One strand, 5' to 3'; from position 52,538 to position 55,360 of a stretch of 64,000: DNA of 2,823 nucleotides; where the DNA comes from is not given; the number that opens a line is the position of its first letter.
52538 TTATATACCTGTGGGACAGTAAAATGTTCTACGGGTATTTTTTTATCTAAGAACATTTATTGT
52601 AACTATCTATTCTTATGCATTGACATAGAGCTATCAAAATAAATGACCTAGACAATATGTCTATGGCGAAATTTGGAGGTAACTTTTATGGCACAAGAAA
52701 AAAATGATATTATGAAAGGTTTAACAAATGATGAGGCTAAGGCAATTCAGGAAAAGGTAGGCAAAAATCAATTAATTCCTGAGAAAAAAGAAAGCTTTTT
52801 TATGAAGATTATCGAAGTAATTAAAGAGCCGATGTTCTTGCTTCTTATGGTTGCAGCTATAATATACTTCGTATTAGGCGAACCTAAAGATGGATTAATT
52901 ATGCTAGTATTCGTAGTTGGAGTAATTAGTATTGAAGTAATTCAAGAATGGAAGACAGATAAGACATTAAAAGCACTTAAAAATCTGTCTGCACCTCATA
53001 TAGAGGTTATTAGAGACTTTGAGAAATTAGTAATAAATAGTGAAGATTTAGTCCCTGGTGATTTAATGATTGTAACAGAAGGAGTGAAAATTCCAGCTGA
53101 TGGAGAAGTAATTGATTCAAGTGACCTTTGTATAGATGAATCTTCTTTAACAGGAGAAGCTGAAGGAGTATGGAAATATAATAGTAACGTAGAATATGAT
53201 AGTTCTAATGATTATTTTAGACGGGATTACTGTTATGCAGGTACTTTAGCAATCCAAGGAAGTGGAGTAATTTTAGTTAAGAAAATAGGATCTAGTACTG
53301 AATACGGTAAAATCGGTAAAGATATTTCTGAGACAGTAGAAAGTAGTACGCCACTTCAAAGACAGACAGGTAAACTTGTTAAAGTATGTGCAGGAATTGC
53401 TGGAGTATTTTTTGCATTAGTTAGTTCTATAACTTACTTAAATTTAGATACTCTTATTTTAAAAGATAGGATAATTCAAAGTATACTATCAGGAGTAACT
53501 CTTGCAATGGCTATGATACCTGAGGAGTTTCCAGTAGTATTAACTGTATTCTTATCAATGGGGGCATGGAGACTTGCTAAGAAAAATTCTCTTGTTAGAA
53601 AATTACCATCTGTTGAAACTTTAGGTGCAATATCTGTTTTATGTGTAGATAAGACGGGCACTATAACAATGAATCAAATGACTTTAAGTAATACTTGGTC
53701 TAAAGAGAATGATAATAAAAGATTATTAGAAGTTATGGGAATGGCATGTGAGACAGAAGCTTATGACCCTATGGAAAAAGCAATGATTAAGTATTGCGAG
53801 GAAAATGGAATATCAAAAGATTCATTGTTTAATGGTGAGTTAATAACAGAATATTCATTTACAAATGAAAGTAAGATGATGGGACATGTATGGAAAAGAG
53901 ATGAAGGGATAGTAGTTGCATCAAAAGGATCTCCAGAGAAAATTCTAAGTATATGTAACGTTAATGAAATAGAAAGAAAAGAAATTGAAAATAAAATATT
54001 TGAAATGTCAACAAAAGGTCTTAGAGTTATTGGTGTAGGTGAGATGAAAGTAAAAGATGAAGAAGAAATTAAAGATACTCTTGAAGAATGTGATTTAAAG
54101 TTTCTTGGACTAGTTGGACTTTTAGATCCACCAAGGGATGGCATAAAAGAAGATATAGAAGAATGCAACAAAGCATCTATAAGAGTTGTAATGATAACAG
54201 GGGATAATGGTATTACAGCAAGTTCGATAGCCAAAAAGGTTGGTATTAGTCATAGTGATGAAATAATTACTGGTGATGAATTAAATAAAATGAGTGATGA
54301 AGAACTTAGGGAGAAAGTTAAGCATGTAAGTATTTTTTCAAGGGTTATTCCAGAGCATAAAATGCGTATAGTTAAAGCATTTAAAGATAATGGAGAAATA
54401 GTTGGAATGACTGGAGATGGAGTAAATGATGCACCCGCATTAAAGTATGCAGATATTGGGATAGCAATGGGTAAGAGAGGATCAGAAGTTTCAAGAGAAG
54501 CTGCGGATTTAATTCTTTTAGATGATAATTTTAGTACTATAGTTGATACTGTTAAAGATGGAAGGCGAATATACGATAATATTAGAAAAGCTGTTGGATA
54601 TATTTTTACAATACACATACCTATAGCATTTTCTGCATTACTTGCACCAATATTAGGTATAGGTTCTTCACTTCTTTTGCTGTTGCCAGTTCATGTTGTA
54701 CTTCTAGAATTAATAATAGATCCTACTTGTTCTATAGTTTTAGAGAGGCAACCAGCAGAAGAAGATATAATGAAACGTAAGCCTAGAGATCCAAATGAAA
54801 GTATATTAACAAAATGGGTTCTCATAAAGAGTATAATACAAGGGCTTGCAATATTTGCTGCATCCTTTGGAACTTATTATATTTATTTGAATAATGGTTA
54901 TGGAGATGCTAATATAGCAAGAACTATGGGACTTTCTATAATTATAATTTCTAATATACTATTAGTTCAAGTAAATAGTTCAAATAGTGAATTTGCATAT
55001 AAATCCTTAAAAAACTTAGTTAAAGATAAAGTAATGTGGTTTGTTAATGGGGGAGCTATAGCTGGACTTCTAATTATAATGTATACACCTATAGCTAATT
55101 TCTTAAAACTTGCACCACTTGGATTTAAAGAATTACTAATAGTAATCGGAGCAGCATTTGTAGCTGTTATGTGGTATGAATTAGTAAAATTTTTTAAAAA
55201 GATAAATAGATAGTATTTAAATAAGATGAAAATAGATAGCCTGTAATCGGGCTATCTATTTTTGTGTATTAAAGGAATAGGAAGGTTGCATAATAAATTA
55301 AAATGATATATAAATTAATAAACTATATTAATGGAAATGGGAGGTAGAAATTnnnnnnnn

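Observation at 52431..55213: NiCo riboswitch driving a non-P1B P-type ATPase with a remodelled ion-binding site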

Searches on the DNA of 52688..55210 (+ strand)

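Call 21: search_rna_families(sources=[L001, L002, L003, L004, L005, L006, L007, L008, L009, L010, L011, L012, L013, L014, L015, L016, L017, L018, L019, L020], threshold=gathering)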
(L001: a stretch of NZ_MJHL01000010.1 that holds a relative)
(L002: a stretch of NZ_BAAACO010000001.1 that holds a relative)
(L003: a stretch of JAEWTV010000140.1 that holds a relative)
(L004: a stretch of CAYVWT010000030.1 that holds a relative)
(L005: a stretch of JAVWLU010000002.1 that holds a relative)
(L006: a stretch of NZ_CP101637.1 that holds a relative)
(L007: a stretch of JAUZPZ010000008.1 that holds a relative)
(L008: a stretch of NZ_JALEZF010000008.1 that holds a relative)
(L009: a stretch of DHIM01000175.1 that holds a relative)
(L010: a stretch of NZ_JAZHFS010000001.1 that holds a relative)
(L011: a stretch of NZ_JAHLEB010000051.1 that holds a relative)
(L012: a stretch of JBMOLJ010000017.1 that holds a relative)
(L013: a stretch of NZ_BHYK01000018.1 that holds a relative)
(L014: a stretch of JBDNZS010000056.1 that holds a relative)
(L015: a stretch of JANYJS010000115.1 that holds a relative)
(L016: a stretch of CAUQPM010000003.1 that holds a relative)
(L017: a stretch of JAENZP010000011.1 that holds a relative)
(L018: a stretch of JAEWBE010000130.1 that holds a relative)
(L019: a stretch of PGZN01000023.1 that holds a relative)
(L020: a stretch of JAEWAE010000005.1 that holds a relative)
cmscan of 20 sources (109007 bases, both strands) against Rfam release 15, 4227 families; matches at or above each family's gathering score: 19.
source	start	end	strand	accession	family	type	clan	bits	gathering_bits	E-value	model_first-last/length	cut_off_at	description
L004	1302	1397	+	RF02683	NiCo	Cis-reg; riboswitch;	CL00122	81.2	37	3.9e-17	1-96/96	no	NiCo (Nickel/Cobalt) riboswitch aptamer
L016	1246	1340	+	RF02683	NiCo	Cis-reg; riboswitch;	CL00122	76.7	37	7.7e-16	1-96/96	no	NiCo (Nickel/Cobalt) riboswitch aptamer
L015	1257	1349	+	RF02683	NiCo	Cis-reg; riboswitch;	CL00122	75.1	37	2.2e-15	1-96/96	no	NiCo (Nickel/Cobalt) riboswitch aptamer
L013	1297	1390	+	RF02683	NiCo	Cis-reg; riboswitch;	CL00122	74.1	37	4.3e-15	1-96/96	no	NiCo (Nickel/Cobalt) riboswitch aptamer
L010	1296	1390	+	RF02683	NiCo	Cis-reg; riboswitch;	CL00122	73.9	37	4.8e-15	1-96/96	no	NiCo (Nickel/Cobalt) riboswitch aptamer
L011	1299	1392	+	RF02683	NiCo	Cis-reg; riboswitch;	CL00122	73.6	37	5.8e-15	1-96/96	no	NiCo (Nickel/Cobalt) riboswitch aptamer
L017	1273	1376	+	RF02683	NiCo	Cis-reg; riboswitch;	CL00122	73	37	8.9e-15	1-96/96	no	NiCo (Nickel/Cobalt) riboswitch aptamer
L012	1274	1368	+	RF02683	NiCo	Cis-reg; riboswitch;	CL00122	72.6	37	1.2e-14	1-96/96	no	NiCo (Nickel/Cobalt) riboswitch aptamer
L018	1269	1362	+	RF02683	NiCo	Cis-reg; riboswitch;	CL00122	71.8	37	1.9e-14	1-96/96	no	NiCo (Nickel/Cobalt) riboswitch aptamer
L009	1296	1388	+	RF02683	NiCo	Cis-reg; riboswitch;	CL00122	71.6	37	2.2e-14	1-96/96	no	NiCo (Nickel/Cobalt) riboswitch aptamer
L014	1278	1371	+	RF02683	NiCo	Cis-reg; riboswitch;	CL00122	70.7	37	4e-14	1-96/96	no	NiCo (Nickel/Cobalt) riboswitch aptamer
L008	1281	1380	+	RF02683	NiCo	Cis-reg; riboswitch;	CL00122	69.8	37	7.3e-14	1-96/96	no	NiCo (Nickel/Cobalt) riboswitch aptamer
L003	1260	1357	+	RF02683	NiCo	Cis-reg; riboswitch;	CL00122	69.1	37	1.2e-13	1-96/96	no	NiCo (Nickel/Cobalt) riboswitch aptamer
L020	1268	1376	+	RF02683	NiCo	Cis-reg; riboswitch;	CL00122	67.8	37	2.8e-13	1-96/96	no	NiCo (Nickel/Cobalt) riboswitch aptamer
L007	130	237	+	RF02683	NiCo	Cis-reg; riboswitch;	CL00122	67.2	37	4.2e-13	1-96/96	no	NiCo (Nickel/Cobalt) riboswitch aptamer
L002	1282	1367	+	RF02683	NiCo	Cis-reg; riboswitch;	CL00122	65.9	37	9.5e-13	1-96/96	no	NiCo (Nickel/Cobalt) riboswitch aptamer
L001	1279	1364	+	RF02683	NiCo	Cis-reg; riboswitch;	CL00122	65.7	37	1.1e-12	1-96/96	no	NiCo (Nickel/Cobalt) riboswitch aptamer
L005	1277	1366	+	RF02683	NiCo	Cis-reg; riboswitch;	CL00122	64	37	3.5e-12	1-96/96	no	NiCo (Nickel/Cobalt) riboswitch aptamer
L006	1282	1359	+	RF02683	NiCo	Cis-reg; riboswitch;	CL00122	60.3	37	4e-11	1-96/96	no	NiCo (Nickel/Cobalt) riboswitch aptamer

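Call 22: search_rna_families(sources=[L021, L022, L023, L024, L025, L026, L027, L028, L029, L030, L031, L032, L033, L034, L035, L036, L037, L038, L039, L040], threshold=gathering)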
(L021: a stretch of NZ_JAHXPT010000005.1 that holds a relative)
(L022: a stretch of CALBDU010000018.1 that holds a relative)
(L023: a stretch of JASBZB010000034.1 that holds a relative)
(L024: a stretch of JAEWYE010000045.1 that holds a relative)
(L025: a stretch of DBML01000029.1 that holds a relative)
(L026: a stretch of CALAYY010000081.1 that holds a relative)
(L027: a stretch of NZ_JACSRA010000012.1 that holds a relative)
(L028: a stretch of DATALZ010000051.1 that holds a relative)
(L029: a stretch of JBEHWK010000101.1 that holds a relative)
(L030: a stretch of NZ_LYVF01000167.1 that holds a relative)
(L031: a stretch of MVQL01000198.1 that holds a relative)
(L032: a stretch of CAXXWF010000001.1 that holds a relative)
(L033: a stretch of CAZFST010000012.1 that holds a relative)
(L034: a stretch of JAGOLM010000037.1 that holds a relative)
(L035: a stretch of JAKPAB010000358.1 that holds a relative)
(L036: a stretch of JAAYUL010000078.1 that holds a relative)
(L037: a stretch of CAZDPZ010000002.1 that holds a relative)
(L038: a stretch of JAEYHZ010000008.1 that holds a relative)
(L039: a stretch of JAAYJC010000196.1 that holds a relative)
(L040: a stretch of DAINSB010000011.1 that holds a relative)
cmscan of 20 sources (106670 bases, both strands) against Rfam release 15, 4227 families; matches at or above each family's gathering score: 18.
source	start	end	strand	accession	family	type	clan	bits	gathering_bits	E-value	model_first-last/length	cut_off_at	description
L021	1175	1271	+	RF02683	NiCo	Cis-reg; riboswitch;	CL00122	82.4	37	1.7e-17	1-96/96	no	NiCo (Nickel/Cobalt) riboswitch aptamer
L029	1310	1403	+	RF02683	NiCo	Cis-reg; riboswitch;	CL00122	80.9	37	4.7e-17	1-96/96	no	NiCo (Nickel/Cobalt) riboswitch aptamer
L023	1269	1369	+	RF02683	NiCo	Cis-reg; riboswitch;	CL00122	80.1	37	7.8e-17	1-96/96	no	NiCo (Nickel/Cobalt) riboswitch aptamer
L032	1273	1367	+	RF02683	NiCo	Cis-reg; riboswitch;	CL00122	78.9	37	1.7e-16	1-96/96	no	NiCo (Nickel/Cobalt) riboswitch aptamer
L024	1312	1403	+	RF02683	NiCo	Cis-reg; riboswitch;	CL00122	78.8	37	1.8e-16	1-96/96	no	NiCo (Nickel/Cobalt) riboswitch aptamer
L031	1036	1129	+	RF02683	NiCo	Cis-reg; riboswitch;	CL00122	77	37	6e-16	1-96/96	no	NiCo (Nickel/Cobalt) riboswitch aptamer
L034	1256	1353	+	RF02683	NiCo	Cis-reg; riboswitch;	CL00122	75.7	37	1.5e-15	1-96/96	no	NiCo (Nickel/Cobalt) riboswitch aptamer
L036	1238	1335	+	RF02683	NiCo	Cis-reg; riboswitch;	CL00122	75.4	37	1.8e-15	1-96/96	no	NiCo (Nickel/Cobalt) riboswitch aptamer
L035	534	632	+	RF02683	NiCo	Cis-reg; riboswitch;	CL00122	74.4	37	3.3e-15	1-96/96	no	NiCo (Nickel/Cobalt) riboswitch aptamer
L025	1310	1400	+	RF02683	NiCo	Cis-reg; riboswitch;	CL00122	74.2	37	3.9e-15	1-96/96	no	NiCo (Nickel/Cobalt) riboswitch aptamer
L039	1273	1376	+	RF02683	NiCo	Cis-reg; riboswitch;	CL00122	74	37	4.5e-15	1-96/96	no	NiCo (Nickel/Cobalt) riboswitch aptamer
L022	1306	1395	+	RF02683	NiCo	Cis-reg; riboswitch;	CL00122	73.4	37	6.7e-15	1-96/96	no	NiCo (Nickel/Cobalt) riboswitch aptamer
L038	1292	1385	+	RF02683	NiCo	Cis-reg; riboswitch;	CL00122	71.9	37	1.8e-14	1-96/96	no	NiCo (Nickel/Cobalt) riboswitch aptamer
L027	1255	1345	+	RF02683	NiCo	Cis-reg; riboswitch;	CL00122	69.4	37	9.3e-14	1-96/96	no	NiCo (Nickel/Cobalt) riboswitch aptamer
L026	1265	1371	+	RF02683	NiCo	Cis-reg; riboswitch;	CL00122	69.3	37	1e-13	1-96/96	no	NiCo (Nickel/Cobalt) riboswitch aptamer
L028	1292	1382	+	RF02683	NiCo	Cis-reg; riboswitch;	CL00122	68.7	37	1.5e-13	1-96/96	no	NiCo (Nickel/Cobalt) riboswitch aptamer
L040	1276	1383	+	RF02683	NiCo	Cis-reg; riboswitch;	CL00122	67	37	4.4e-13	1-96/96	no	NiCo (Nickel/Cobalt) riboswitch aptamer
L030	4206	4285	-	RF00005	tRNA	Gene; tRNA;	CL00001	48.3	29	5e-07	1-71/71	no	tRNA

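Call 23: search_rna_families(sources=[L041, L042, L043, L044, L045, L046, L047, L048, L049, L050, L051, L052, L053, L054, L055, L056, L057, L058, L059, L060], threshold=gathering)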
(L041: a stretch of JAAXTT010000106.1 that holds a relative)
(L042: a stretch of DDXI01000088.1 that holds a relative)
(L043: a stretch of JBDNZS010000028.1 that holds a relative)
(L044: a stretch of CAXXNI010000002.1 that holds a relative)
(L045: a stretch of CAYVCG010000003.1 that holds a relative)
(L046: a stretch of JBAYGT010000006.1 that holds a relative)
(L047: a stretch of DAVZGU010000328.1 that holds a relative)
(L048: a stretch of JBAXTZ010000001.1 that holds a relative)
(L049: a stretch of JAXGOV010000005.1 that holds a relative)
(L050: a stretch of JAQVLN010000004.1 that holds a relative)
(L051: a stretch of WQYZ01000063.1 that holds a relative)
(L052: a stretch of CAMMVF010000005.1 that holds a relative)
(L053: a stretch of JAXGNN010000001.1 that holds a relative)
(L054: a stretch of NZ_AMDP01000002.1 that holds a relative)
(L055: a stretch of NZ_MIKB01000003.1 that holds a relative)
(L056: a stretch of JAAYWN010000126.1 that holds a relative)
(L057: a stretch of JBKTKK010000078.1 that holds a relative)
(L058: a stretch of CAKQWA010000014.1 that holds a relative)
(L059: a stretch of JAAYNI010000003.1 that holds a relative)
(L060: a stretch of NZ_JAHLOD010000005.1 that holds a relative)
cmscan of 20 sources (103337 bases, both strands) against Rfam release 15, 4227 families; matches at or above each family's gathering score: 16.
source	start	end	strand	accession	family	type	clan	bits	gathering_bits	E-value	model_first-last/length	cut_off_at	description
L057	1291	1392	+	RF02683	NiCo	Cis-reg; riboswitch;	CL00122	85.1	37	2.9e-18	1-96/96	no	NiCo (Nickel/Cobalt) riboswitch aptamer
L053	1277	1379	+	RF02683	NiCo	Cis-reg; riboswitch;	CL00122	77.1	37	5.7e-16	1-96/96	no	NiCo (Nickel/Cobalt) riboswitch aptamer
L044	1273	1378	+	RF02683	NiCo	Cis-reg; riboswitch;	CL00122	77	37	6e-16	1-96/96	no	NiCo (Nickel/Cobalt) riboswitch aptamer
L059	1331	1428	+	RF02683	NiCo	Cis-reg; riboswitch;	CL00122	73.5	37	5.9e-15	1-96/96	no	NiCo (Nickel/Cobalt) riboswitch aptamer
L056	1264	1361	+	RF02683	NiCo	Cis-reg; riboswitch;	CL00122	73.1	37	7.8e-15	1-96/96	no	NiCo (Nickel/Cobalt) riboswitch aptamer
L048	1365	1454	+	RF02683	NiCo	Cis-reg; riboswitch;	CL00122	72.2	37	1.5e-14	1-96/96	no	NiCo (Nickel/Cobalt) riboswitch aptamer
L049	1289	1384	+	RF02683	NiCo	Cis-reg; riboswitch;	CL00122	71.6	37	2.2e-14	1-96/96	no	NiCo (Nickel/Cobalt) riboswitch aptamer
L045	1286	1378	+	RF02683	NiCo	Cis-reg; riboswitch;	CL00122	71.4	37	2.4e-14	1-96/96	no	NiCo (Nickel/Cobalt) riboswitch aptamer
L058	1145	1217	-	RF00005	tRNA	Gene; tRNA;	CL00001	71.4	29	2.1e-13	1-71/71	no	tRNA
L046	1370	1457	+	RF02683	NiCo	Cis-reg; riboswitch;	CL00122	70.9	37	3.3e-14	1-96/96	no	NiCo (Nickel/Cobalt) riboswitch aptamer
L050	1358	1452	+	RF02683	NiCo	Cis-reg; riboswitch;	CL00122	70.7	37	3.9e-14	1-96/96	no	NiCo (Nickel/Cobalt) riboswitch aptamer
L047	320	413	+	RF02683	NiCo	Cis-reg; riboswitch;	CL00122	68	37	2.3e-13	1-96/96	no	NiCo (Nickel/Cobalt) riboswitch aptamer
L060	1241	1337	+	RF02683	NiCo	Cis-reg; riboswitch;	CL00122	64.8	37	1.9e-12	1-96/96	no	NiCo (Nickel/Cobalt) riboswitch aptamer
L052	1343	1426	+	RF02683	NiCo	Cis-reg; riboswitch;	CL00122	63.1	37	5.9e-12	1-96/96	no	NiCo (Nickel/Cobalt) riboswitch aptamer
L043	1262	1353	+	RF02683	NiCo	Cis-reg; riboswitch;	CL00122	60.6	37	3e-11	1-96/96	no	NiCo (Nickel/Cobalt) riboswitch aptamer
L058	1324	1403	+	RF02683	NiCo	Cis-reg; riboswitch;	CL00122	45.4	37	7.2e-07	1-96/96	no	NiCo (Nickel/Cobalt) riboswitch aptamer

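Call 24: search_rna_families(sources=[L061, L062, L063, L064, L065, L066, L067, L068, L069, L070, L071, L072, L073, L074, L075, L076, L077, L078, L079, L080], threshold=gathering)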
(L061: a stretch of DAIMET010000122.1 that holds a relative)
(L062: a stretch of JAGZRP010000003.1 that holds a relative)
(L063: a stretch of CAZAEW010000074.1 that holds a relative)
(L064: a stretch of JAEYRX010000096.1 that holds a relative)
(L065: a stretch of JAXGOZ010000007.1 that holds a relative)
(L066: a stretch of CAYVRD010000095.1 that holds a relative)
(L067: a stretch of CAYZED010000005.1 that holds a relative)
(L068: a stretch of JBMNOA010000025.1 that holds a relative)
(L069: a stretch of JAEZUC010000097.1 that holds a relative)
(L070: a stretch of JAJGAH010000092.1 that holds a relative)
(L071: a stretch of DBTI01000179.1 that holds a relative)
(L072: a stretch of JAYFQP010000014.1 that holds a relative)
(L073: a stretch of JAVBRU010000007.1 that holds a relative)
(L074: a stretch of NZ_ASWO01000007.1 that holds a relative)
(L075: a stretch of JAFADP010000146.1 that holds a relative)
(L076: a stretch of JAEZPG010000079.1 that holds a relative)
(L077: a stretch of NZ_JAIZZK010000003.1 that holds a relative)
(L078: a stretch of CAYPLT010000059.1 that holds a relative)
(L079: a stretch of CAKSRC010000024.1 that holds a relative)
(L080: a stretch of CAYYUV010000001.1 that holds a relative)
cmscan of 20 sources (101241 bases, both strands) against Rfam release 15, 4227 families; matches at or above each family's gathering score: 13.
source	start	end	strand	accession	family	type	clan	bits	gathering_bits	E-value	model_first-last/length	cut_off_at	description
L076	1272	1372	+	RF02683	NiCo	Cis-reg; riboswitch;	CL00122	78.6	37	2.1e-16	1-96/96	no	NiCo (Nickel/Cobalt) riboswitch aptamer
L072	1268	1365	+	RF02683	NiCo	Cis-reg; riboswitch;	CL00122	77.7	37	3.7e-16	1-96/96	no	NiCo (Nickel/Cobalt) riboswitch aptamer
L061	54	141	+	RF02683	NiCo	Cis-reg; riboswitch;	CL00122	75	37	2.3e-15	1-96/96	no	NiCo (Nickel/Cobalt) riboswitch aptamer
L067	1238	1330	+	RF02683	NiCo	Cis-reg; riboswitch;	CL00122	74.9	37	2.4e-15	1-96/96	no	NiCo (Nickel/Cobalt) riboswitch aptamer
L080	1261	1367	+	RF02683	NiCo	Cis-reg; riboswitch;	CL00122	73.9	37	4.5e-15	1-96/96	no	NiCo (Nickel/Cobalt) riboswitch aptamer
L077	1297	1389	+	RF02683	NiCo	Cis-reg; riboswitch;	CL00122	72.4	37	1.3e-14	1-96/96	no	NiCo (Nickel/Cobalt) riboswitch aptamer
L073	1294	1395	+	RF02683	NiCo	Cis-reg; riboswitch;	CL00122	71.9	37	1.7e-14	1-96/96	no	NiCo (Nickel/Cobalt) riboswitch aptamer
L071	1257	1352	+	RF02683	NiCo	Cis-reg; riboswitch;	CL00122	71.2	37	2.7e-14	1-96/96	no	NiCo (Nickel/Cobalt) riboswitch aptamer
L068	1249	1344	+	RF02683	NiCo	Cis-reg; riboswitch;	CL00122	67.6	37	2.9e-13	1-96/96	no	NiCo (Nickel/Cobalt) riboswitch aptamer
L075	1356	1436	+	RF02683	NiCo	Cis-reg; riboswitch;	CL00122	51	37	1.7e-08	1-96/96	no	NiCo (Nickel/Cobalt) riboswitch aptamer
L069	1311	1410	+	RF02683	NiCo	Cis-reg; riboswitch;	CL00122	50.9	37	1.8e-08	1-96/96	no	NiCo (Nickel/Cobalt) riboswitch aptamer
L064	1295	1403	+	RF02683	NiCo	Cis-reg; riboswitch;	CL00122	45.4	37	7e-07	1-96/96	no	NiCo (Nickel/Cobalt) riboswitch aptamer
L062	1382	1460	+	RF02683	NiCo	Cis-reg; riboswitch;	CL00122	38.3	37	7.5e-05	1-96/96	no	NiCo (Nickel/Cobalt) riboswitch aptamer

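Call 36: search_rna_families(sources=[L019, L030, L033, L037, L041, L042, L051, L054, L055, L063, L074, L079], threshold=evalue, max_evalue=1)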
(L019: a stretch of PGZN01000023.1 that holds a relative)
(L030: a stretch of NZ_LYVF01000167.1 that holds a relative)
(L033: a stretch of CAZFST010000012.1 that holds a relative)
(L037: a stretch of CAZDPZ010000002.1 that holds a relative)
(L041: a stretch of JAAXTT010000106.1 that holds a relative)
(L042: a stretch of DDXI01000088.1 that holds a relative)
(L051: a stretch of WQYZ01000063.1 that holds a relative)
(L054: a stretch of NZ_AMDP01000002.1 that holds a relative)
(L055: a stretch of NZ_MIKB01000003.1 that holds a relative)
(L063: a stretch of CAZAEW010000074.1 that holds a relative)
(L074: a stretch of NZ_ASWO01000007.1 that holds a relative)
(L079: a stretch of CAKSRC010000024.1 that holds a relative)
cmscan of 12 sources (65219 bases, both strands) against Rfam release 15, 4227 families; matches with E-value up to 1: 3.
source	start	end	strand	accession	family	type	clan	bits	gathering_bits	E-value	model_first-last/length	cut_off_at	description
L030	4206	4285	-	RF00005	tRNA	Gene; tRNA;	CL00001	48.3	29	3.1e-07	1-71/71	no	tRNA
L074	3978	4046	-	RF03722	MIR4378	Gene; miRNA;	-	44.1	90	5.6e-05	1-91/91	no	MIR4378 microRNA precursor family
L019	1252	1361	+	RF02683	NiCo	Cis-reg; riboswitch;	CL00122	31.5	37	0.0042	1-96/96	no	NiCo (Nickel/Cobalt) riboswitch aptamer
